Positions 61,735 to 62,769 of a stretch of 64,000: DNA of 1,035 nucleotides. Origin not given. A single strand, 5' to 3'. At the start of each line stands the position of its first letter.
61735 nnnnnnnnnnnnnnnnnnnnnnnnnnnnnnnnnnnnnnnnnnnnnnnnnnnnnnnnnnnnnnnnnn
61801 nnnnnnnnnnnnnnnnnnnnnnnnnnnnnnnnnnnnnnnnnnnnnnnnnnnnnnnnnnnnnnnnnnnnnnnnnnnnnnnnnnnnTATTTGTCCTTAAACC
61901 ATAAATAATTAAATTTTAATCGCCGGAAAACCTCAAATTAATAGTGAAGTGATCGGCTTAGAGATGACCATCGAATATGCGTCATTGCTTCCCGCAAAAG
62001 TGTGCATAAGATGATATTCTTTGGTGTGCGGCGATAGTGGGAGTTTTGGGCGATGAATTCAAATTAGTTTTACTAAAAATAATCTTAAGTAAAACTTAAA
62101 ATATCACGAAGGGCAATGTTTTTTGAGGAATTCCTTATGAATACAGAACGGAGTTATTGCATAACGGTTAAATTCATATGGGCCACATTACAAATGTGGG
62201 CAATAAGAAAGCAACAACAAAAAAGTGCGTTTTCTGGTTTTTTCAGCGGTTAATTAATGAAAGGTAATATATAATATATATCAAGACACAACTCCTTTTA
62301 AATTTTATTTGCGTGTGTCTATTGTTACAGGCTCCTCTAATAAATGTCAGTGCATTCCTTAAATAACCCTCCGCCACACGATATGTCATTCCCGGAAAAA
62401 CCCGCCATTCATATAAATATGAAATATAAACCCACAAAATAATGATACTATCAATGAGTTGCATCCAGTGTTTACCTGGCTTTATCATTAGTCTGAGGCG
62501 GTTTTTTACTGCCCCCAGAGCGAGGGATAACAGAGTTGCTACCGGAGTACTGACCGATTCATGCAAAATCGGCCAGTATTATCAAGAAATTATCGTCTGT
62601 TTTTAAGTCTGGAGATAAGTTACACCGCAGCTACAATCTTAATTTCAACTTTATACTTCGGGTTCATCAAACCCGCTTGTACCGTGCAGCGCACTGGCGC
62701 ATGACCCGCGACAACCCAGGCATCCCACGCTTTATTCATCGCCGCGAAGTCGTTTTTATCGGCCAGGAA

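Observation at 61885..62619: About 730 bp AT-rich control region upstream of the pilin gene, with inverted repeats and no linked regulator gene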

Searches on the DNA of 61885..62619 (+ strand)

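Call 3: search_dna_similar(query=window:61885-62619:+, collection=ecoli_genomes, mode=near, max_rows=25)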
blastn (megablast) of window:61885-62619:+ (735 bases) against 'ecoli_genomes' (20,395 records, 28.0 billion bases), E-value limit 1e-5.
Records with a match: 13; places in all: 22; records where one place covers at least 80% of the query: 10.
Genomes with a match: 13 of 5426; with a place that covers at least 80% of the query: 10. Places per genome that has any: lowest 1, median 2, highest 2. On chromosomes: 22 places; on plasmids: 0.
Best place of each record, by identity: 95-99% 10; 90-95% 3.
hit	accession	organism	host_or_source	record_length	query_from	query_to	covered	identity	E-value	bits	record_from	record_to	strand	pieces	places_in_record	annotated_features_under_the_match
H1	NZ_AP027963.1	Escherichia coli strain VE-T9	-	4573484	1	735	100%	98.4%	0e+0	1291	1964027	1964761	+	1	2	none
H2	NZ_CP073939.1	Escherichia coli strain MB53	Poultry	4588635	1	735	100%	97.3%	0e+0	1247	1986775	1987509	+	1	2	none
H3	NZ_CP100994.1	Escherichia coli strain ET201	Hoplobatrachus rugulosus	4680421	1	735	100%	97.3%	0e+0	1247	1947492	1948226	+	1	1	none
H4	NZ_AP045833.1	Escherichia coli strain wlxctx60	Ursus thibetanus japonicus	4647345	1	735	100%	97.1%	0e+0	1242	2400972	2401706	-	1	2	none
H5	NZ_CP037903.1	Escherichia coli strain LHM10-1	pig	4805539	1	735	100%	97.0%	0e+0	1251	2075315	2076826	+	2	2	IS1 family transposase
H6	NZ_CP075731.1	Escherichia coli strain CP52E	Homo sapiens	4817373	1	735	100%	97.0%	0e+0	1251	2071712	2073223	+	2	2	IS1 family transposase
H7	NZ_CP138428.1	Escherichia coli strain 6EVA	Homo sapiens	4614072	1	735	100%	96.9%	0e+0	1230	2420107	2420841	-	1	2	none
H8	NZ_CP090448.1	Escherichia coli strain PT62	pigeon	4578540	14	735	98%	97.1%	0e+0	1216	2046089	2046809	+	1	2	none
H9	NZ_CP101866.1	Escherichia coli strain LP5-1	pigeon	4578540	14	735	98%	97.1%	0e+0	1216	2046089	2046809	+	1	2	none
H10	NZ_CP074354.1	Escherichia coli strain XJ5.2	bovine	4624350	65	735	91%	98.2%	0e+0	1173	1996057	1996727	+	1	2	none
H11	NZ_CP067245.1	Escherichia coli strain OW1E2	surface water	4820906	1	572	78%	93.2%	0e+0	843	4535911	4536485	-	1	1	none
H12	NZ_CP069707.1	Escherichia coli strain E41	pig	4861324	1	572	78%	93.1%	0e+0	837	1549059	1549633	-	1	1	none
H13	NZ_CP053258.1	Escherichia coli strain GF4-3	Guinea fowl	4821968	1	559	76%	92.9%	0e+0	811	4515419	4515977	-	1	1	none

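Call 6: get_annotated_region(hit=H1, flank=9000)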
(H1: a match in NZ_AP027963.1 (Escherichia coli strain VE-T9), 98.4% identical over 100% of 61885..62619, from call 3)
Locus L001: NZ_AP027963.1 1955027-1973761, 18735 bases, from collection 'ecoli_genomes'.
description: Escherichia coli strain VE-T9 chromosome, complete genome
organism: Escherichia coli strain VE-T9 (NCBI taxid 562)
replicon: chromosome; assembly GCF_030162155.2
host: -; source: -; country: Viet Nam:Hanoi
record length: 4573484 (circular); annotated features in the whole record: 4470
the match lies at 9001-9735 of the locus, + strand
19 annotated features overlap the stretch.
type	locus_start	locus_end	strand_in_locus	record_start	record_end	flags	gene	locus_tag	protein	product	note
CDS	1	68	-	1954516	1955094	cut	nudL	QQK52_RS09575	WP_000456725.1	CoA pyrophosphatase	-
CDS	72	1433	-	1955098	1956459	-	pabB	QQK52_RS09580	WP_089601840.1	aminodeoxychorismate synthase component 1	-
CDS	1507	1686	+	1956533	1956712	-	yoaH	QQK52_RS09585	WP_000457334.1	YoaH family protein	-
CDS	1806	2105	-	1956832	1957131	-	yoaC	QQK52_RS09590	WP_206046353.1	DUF1889 family protein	-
CDS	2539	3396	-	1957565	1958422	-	-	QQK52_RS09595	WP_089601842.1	StfH/YfcO family fimbrial adhesin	-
CDS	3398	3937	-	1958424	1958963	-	-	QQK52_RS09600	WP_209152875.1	fimbrial protein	-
CDS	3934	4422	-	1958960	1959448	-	-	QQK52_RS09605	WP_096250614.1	fimbrial protein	-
CDS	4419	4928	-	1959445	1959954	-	-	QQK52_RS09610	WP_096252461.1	fimbrial protein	-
CDS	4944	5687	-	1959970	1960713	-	-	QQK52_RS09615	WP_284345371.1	fimbria/pilus periplasmic chaperone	-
CDS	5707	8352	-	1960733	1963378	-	-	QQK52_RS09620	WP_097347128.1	fimbrial biogenesis outer membrane usher protein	-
CDS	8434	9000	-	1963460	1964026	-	-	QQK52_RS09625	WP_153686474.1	fimbrial protein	-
CDS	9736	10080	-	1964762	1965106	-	yoaB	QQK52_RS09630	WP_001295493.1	RidA family protein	-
CDS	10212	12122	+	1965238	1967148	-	yoaA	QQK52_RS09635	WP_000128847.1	ATP-dependent DNA helicase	-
CDS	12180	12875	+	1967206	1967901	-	tsaB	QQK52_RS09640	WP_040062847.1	tRNA (adenosine(37)-N6)-threonylcarbamoyltransferase complex dimerization subunit type 1 TsaB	-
CDS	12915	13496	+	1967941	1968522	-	yeaY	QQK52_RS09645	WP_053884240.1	Slp family lipoprotein YeaY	-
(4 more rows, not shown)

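Call 7: get_annotated_region(hit=H11, flank=9000)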
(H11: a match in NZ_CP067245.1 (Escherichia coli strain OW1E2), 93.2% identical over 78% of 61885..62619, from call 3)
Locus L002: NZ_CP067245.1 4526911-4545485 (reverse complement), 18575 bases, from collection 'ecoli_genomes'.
description: Escherichia coli strain OW1E2 chromosome, complete genome
organism: Escherichia coli strain OW1E2 (NCBI taxid 562)
replicon: chromosome; assembly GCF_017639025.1
host: -; source: surface water; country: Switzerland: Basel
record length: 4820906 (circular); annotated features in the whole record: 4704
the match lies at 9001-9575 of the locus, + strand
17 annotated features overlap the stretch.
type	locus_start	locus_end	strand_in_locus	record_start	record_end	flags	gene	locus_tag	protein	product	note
CDS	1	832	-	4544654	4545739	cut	aroC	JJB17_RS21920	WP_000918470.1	chorismate synthase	-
CDS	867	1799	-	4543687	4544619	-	prmB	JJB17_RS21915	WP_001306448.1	50S ribosomal protein L3 N(5)-glutamine methyltransferase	-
CDS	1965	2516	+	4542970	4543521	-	smrB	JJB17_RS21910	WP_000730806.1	endonuclease SmrB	-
CDS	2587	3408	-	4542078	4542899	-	yfcO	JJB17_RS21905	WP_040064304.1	fimbrial adhesin YfcO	-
CDS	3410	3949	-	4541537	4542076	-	-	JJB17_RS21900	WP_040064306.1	fimbrial protein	-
CDS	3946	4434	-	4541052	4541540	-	-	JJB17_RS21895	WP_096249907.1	fimbrial protein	-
CDS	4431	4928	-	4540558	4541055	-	-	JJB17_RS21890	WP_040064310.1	fimbrial protein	-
CDS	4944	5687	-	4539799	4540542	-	-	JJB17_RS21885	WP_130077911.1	fimbria/pilus periplasmic chaperone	-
CDS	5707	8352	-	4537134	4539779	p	-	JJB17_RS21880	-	fimbrial biogenesis outer membrane usher protein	internal stop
CDS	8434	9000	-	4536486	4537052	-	-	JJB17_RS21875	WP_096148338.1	fimbrial protein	-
CDS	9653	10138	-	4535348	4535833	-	sixA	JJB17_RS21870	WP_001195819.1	phosphohistidine phosphatase SixA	-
CDS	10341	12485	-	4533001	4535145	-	fadJ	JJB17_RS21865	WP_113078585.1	fatty acid oxidation complex subunit alpha FadJ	-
CDS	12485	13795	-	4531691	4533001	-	fadI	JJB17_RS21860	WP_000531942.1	acetyl-CoA C-acyltransferase FadI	-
CDS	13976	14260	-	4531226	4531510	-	yfcZ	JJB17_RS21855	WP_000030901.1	YfcZ/YiiS family protein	-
CDS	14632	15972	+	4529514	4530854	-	fadL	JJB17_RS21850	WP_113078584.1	long-chain fatty acid transporter FadL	-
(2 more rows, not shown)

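Call 8: search_dna_similar(query=window:61885-62619:+, collection=ecoli_genomes, mode=distant, max_rows=40, rows=spread)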
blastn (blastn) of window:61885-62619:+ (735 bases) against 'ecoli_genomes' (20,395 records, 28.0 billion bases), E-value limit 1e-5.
Records with a match: 15; places in all: 24; records where one place covers at least 80% of the query: 10.
Genomes with a match: 15 of 5426; with a place that covers at least 80% of the query: 10. Places per genome that has any: lowest 1, median 2, highest 2. On chromosomes: 24 places; on plasmids: 0.
Best place of each record, by identity: 95-99% 10; 90-95% 3; 80-90% 2.
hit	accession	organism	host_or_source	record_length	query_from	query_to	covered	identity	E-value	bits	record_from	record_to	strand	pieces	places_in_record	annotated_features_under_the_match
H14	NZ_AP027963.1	Escherichia coli strain VE-T9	-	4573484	1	735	100%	98.4%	0e+0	1267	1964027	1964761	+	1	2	none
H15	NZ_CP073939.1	Escherichia coli strain MB53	Poultry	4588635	1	735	100%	97.3%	0e+0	1231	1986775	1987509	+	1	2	none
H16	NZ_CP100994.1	Escherichia coli strain ET201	Hoplobatrachus rugulosus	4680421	1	735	100%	97.3%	0e+0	1231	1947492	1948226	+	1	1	none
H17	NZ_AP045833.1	Escherichia coli strain wlxctx60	Ursus thibetanus japonicus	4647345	1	735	100%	97.1%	0e+0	1226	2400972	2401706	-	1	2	none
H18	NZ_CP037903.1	Escherichia coli strain LHM10-1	pig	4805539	1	735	100%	97.0%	0e+0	1239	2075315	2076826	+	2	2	IS1 family transposase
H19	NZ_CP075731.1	Escherichia coli strain CP52E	Homo sapiens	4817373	1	735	100%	97.0%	0e+0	1239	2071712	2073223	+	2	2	IS1 family transposase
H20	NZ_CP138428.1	Escherichia coli strain 6EVA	Homo sapiens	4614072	1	735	100%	96.9%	0e+0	1217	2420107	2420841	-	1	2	none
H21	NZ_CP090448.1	Escherichia coli strain PT62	pigeon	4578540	18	735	98%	97.2%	0e+0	1200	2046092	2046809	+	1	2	none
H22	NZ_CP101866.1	Escherichia coli strain LP5-1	pigeon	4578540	18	735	98%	97.2%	0e+0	1200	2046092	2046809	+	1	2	none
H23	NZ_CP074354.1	Escherichia coli strain XJ5.2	bovine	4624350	65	735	91%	98.2%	0e+0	1151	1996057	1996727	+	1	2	none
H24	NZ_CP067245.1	Escherichia coli strain OW1E2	surface water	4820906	1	558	76%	93.9%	0e+0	850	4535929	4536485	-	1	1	none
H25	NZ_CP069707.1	Escherichia coli strain E41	pig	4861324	1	558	76%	93.7%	0e+0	846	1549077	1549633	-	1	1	none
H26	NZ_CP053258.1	Escherichia coli strain GF4-3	Guinea fowl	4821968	1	559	76%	92.9%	0e+0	823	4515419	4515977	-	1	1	none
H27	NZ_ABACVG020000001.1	Escherichia coli strain 2020CK-00188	Homo sapiens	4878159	620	699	11%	82.7%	1e-11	81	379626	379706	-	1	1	none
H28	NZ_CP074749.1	Escherichia coli strain R32_14_1F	goat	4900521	620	699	11%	82.7%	1e-11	81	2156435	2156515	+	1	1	none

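Call 14: get_annotated_region(hit=H28, flank=6000)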
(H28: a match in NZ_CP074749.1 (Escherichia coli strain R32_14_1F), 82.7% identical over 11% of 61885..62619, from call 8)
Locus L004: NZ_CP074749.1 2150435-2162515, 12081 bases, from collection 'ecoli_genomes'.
description: Escherichia coli strain R32_14_1F chromosome, complete genome
organism: Escherichia coli strain R32_14_1F (NCBI taxid 562)
replicon: chromosome; assembly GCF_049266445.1
host: goat; source: missing; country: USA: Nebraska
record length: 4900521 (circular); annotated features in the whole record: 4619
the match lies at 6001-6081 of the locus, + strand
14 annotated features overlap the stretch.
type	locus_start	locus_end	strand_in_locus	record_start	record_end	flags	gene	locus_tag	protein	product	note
CDS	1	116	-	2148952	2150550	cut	pdeD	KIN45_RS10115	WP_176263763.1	EAL domain-containing protein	-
CDS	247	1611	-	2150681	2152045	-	sdaA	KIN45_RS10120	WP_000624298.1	L-serine ammonia-lyase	-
CDS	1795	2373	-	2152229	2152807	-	nudL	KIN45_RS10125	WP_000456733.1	CoA pyrophosphatase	-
CDS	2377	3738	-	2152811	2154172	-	pabB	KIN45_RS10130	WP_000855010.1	aminodeoxychorismate synthase component 1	-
CDS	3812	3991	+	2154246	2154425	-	yoaH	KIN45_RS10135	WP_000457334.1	YoaH family protein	-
CDS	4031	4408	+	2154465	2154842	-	-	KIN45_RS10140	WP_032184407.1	hypothetical protein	-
CDS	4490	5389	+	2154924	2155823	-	-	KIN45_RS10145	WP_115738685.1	hypothetical protein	-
CDS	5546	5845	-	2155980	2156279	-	-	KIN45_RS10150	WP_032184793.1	DUF1889 family protein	-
CDS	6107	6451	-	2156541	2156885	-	yoaB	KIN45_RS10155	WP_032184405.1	RidA family protein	-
CDS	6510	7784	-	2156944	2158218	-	-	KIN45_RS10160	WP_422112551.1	SMI1/KNR4 family protein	-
CDS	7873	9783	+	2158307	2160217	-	yoaA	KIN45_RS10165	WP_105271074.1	ATP-dependent DNA helicase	-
CDS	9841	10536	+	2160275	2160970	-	tsaB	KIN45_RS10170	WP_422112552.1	tRNA (adenosine(37)-N6)-threonylcarbamoyltransferase complex dimerization subunit type 1 TsaB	-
CDS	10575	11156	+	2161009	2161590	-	yeaY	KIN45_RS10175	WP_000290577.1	Slp family lipoprotein YeaY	-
CDS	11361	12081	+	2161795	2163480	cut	fadD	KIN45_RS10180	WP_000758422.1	long-chain-fatty-acid--CoA ligase FadD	-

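Call 48: get_annotated_region(hit=H5, flank=1500)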
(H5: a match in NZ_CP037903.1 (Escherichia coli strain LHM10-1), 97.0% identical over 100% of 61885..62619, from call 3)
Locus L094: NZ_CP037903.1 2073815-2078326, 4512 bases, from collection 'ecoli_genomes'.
description: Escherichia coli strain LHM10-1 chromosome, complete genome
organism: Escherichia coli strain LHM10-1 (NCBI taxid 562)
replicon: chromosome; assembly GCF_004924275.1
host: pig; source: feces; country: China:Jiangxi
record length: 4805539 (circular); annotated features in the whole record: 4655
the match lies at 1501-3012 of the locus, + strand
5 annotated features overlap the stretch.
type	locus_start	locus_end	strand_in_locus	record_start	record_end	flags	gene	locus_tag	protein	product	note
CDS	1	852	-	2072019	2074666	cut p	-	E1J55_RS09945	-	fimbrial biogenesis outer membrane usher protein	frameshifted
CDS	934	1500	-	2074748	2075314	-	-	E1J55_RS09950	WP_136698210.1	fimbrial protein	-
CDS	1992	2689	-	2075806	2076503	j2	-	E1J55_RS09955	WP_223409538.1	IS1 family transposase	programmed frameshift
CDS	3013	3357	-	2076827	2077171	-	yoaB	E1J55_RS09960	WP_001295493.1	RidA family protein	-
CDS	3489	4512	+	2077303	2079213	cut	yoaA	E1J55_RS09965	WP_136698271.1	ATP-dependent DNA helicase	-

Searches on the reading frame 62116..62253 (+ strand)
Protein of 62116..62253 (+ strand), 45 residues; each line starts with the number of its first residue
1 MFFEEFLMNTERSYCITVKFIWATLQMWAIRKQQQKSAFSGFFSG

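Call 58: search_protein_families(proteins=[window:62116-62253:+], library=ncbifam, max_evalue=0.01)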
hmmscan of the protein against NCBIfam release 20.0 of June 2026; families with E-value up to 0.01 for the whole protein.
window:62116-62253:+ (45 aa): 0 families
